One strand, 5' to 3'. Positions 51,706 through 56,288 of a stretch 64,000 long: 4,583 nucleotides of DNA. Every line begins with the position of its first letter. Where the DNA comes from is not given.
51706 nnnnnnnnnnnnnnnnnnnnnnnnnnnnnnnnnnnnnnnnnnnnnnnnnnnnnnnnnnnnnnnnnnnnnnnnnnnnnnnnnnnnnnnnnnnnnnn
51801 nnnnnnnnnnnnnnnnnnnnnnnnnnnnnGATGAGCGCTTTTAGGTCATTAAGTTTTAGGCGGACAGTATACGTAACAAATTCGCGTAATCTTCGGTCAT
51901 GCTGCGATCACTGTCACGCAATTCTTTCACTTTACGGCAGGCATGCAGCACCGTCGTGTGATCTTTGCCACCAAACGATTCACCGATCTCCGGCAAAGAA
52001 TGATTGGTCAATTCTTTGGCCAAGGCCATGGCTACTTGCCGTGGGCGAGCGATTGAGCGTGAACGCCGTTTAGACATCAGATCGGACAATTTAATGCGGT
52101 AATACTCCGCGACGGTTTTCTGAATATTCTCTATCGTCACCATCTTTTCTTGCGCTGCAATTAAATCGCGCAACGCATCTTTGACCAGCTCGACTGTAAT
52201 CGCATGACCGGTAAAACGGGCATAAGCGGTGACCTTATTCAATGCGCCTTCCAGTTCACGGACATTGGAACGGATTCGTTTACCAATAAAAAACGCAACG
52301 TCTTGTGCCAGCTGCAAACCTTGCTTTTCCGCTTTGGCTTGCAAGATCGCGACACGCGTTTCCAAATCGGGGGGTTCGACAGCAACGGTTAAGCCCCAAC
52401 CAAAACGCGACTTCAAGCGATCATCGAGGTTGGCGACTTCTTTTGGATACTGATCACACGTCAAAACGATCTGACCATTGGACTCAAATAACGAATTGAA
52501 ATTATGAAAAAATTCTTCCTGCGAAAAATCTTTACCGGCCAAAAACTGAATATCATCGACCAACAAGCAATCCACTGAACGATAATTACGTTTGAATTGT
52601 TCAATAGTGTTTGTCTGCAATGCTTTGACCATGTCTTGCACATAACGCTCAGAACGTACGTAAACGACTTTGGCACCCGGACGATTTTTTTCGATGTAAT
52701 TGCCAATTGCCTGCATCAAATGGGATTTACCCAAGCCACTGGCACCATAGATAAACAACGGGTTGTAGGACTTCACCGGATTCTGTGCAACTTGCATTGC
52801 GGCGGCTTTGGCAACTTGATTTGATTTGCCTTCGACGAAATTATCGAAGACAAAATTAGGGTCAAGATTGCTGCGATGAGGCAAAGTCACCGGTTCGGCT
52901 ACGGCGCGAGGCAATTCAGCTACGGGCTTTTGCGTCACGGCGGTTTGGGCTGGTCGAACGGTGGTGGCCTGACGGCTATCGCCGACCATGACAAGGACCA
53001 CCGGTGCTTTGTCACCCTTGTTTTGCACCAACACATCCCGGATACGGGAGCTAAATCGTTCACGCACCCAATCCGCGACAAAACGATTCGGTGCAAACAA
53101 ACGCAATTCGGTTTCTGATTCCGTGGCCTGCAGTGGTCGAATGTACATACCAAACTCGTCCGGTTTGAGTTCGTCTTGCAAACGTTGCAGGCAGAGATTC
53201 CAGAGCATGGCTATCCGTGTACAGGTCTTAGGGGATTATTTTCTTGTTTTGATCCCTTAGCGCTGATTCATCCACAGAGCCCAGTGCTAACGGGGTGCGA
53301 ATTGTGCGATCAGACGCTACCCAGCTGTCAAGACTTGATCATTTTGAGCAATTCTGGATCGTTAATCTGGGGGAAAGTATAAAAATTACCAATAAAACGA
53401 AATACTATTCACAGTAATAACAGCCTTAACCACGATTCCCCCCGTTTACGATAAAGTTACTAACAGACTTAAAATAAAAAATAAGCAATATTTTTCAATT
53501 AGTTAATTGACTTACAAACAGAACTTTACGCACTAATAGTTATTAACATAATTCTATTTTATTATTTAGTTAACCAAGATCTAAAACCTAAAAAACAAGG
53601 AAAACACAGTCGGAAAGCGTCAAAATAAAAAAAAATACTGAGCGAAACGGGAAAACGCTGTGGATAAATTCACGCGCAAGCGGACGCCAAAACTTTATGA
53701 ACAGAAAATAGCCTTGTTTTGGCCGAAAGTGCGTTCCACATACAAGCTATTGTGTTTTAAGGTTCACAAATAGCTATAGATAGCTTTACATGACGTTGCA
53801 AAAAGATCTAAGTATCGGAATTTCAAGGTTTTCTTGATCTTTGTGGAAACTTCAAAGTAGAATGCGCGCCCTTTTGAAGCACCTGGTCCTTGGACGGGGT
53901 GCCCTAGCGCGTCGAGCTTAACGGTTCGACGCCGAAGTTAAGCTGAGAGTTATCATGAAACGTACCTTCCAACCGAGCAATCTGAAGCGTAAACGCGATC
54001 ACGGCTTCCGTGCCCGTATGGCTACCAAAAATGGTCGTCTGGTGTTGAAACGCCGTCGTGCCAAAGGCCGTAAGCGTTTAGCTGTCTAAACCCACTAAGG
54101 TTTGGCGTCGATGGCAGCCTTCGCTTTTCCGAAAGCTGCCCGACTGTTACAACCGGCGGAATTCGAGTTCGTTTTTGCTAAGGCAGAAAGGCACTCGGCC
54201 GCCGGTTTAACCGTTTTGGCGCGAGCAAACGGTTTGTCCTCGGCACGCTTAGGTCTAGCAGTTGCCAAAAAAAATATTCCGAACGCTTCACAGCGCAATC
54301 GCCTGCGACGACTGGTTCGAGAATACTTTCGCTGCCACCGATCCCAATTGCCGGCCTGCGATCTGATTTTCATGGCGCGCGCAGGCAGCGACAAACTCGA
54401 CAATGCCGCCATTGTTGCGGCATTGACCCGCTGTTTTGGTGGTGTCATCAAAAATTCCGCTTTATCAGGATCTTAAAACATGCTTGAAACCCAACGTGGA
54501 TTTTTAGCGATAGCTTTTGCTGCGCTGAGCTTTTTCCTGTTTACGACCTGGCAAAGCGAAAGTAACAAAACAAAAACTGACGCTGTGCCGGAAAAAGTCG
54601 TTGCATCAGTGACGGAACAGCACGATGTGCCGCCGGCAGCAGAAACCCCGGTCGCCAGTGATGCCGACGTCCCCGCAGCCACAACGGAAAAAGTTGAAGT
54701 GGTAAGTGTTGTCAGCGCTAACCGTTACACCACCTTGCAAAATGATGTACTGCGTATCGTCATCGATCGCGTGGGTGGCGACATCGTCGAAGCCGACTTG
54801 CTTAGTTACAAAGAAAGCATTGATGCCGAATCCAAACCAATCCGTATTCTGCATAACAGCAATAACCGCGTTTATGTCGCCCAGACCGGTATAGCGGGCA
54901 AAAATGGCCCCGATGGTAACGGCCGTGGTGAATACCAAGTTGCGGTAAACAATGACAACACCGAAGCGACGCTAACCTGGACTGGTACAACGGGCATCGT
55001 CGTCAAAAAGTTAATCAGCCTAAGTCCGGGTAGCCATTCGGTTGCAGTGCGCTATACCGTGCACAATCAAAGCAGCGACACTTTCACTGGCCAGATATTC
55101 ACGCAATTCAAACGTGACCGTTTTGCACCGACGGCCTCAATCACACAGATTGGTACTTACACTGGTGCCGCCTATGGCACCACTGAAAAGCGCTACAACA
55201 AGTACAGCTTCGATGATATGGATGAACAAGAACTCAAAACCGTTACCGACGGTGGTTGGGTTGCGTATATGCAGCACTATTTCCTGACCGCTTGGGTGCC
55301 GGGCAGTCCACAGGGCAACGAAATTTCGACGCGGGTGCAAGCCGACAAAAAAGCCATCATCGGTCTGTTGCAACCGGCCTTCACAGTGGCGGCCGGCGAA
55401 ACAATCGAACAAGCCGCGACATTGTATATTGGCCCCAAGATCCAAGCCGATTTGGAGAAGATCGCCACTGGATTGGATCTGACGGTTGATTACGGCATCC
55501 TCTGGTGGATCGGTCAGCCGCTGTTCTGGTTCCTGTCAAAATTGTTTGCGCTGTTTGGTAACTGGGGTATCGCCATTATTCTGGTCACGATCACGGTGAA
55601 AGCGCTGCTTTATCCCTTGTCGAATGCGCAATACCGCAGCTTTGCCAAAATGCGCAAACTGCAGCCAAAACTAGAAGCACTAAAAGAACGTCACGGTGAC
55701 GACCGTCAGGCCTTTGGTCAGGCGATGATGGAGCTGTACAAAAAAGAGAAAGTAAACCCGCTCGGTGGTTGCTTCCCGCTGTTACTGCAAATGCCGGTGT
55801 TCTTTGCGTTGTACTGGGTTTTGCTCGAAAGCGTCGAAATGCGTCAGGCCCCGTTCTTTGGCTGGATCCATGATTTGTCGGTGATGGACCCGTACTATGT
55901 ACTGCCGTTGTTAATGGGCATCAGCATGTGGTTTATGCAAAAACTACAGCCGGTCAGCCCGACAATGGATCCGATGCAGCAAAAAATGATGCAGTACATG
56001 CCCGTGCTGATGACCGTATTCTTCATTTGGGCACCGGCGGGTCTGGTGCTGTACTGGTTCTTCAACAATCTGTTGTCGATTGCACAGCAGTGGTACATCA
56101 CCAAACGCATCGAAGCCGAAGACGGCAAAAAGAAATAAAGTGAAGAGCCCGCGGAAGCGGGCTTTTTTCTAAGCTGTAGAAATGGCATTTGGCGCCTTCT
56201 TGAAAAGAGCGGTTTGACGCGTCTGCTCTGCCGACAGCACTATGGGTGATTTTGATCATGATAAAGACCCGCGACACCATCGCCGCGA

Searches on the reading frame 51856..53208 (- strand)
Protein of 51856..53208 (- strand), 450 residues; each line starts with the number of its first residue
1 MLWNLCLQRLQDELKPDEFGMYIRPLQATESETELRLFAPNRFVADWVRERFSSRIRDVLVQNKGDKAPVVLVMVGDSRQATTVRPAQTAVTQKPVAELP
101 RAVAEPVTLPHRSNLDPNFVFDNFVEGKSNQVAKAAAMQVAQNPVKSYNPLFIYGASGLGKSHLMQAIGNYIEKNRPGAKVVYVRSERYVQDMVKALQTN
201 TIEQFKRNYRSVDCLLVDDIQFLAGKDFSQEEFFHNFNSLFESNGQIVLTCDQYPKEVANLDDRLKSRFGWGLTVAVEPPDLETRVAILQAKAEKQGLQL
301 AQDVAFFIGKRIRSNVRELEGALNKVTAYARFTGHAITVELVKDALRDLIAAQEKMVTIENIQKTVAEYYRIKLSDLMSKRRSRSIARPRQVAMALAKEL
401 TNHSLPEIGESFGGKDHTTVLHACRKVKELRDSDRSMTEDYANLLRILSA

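Call 70: find_homologous_proteins(query=window:51856-53208:-, max_evalue=1e-100)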
Query window:51856-53208:- (450 aa): 8000 proteins with E <= 1e-100 among 8000 candidates; the best 120 are listed.
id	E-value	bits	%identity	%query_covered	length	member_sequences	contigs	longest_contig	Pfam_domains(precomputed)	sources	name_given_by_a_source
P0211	1.2e-272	922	93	100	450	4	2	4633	PF11638.14,PF22688.3,PF01695.24,PF00308.25,PF08299.18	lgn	-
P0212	3.7e-271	917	93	100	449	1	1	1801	PF11638.14,PF22688.3,PF01695.24,PF00308.25,PF08299.18,PF13401.13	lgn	-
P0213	2.5e-225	766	76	100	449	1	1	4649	PF11638.14,PF01695.24,PF00308.25,PF08299.18,PF00004.36,PF01637.25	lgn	-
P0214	5.7e-215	732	74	100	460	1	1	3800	PF11638.14,PF01695.24,PF00308.25,PF08299.18,PF00004.36,PF13401.13,PF13191.13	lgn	-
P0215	1.4e-214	731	74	100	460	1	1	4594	PF11638.14,PF01695.24,PF00308.25,PF08299.18,PF00004.36,PF13191.13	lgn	-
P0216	1.7e-214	731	74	100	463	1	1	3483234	PF11638.14,PF01695.24,PF00308.25,PF08299.18,PF00004.36,PF13191.13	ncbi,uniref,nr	ncbi:chromosomal replication initiator protein DnaA [Permianibacter sp. IMCC34836]|uniref:chromosoma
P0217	2.4e-214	730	72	100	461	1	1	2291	PF11638.14,PF01695.24,PF00308.25,PF08299.18,PF13401.13,PF13191.13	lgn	-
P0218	1.8e-212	724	72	100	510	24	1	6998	PF11638.14,PF01695.24,PF00308.25,PF08299.18,PF13401.13,PF13191.13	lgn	-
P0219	1.9e-211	721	73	100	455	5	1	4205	PF11638.14,PF01695.24,PF00308.25,PF08299.18,PF00004.36,PF27394.1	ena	-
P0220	1.7e-210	718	71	100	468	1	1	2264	PF11638.14,PF01695.24,PF00308.25,PF08299.18,PF00004.36,PF13401.13,PF13191.13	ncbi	-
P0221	7.8e-209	712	70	100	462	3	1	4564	PF11638.14,PF01695.24,PF00308.25,PF08299.18,PF00004.36,PF27394.1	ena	-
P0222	1.3e-206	705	-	-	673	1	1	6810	PF11638.14,PF22688.3,PF00308.25,PF08299.18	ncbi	-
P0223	3.1e-193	661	68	96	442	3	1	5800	PF11638.14,PF01695.24,PF00308.25,PF08299.18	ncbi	-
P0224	1.8e-186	638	63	100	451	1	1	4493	PF11638.14,PF22688.3,PF01695.24,PF00308.25,PF08299.18,PF00004.36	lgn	-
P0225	3.7e-185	634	63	100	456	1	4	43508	PF11638.14,PF22688.3,PF01695.24,PF00308.25,PF08299.18,PF00004.36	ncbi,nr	ncbi:MAG: chromosomal replication initiator protein DnaA [Shewanella sp.]|nr:chromosomal replication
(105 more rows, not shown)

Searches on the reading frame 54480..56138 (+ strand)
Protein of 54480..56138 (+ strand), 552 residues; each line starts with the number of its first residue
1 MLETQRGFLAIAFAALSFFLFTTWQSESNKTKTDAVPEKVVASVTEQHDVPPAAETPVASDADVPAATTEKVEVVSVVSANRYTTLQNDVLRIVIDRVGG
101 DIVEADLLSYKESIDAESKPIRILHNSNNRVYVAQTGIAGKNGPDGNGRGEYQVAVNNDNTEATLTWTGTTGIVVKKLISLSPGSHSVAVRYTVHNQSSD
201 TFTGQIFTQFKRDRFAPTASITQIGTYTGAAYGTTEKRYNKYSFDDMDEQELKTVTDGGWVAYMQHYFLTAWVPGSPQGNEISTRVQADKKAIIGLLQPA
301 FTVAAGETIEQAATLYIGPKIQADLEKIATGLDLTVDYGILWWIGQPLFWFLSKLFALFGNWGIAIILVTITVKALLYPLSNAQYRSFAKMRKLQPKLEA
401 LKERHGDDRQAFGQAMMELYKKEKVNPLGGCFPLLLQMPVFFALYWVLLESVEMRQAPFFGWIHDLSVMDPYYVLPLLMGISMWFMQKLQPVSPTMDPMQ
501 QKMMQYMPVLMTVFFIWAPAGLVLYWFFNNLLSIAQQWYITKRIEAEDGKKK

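Call 37: list_cluster_members(proteins=[P0001, window:54480-56138:+, window:60199-61491:+, window:58876-59763:-])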
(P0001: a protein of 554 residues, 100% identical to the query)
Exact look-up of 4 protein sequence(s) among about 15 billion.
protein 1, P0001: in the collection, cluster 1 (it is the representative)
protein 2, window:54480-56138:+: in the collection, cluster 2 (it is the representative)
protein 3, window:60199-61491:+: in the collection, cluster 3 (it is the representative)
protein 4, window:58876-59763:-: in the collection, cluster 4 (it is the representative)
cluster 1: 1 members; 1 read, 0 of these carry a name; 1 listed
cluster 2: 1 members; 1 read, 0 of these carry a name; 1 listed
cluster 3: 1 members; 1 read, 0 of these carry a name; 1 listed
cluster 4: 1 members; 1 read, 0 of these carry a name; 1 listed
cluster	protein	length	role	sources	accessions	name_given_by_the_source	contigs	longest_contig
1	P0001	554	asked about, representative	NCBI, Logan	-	-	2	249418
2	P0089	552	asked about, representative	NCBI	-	-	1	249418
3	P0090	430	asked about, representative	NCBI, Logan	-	-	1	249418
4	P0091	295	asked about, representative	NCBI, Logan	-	-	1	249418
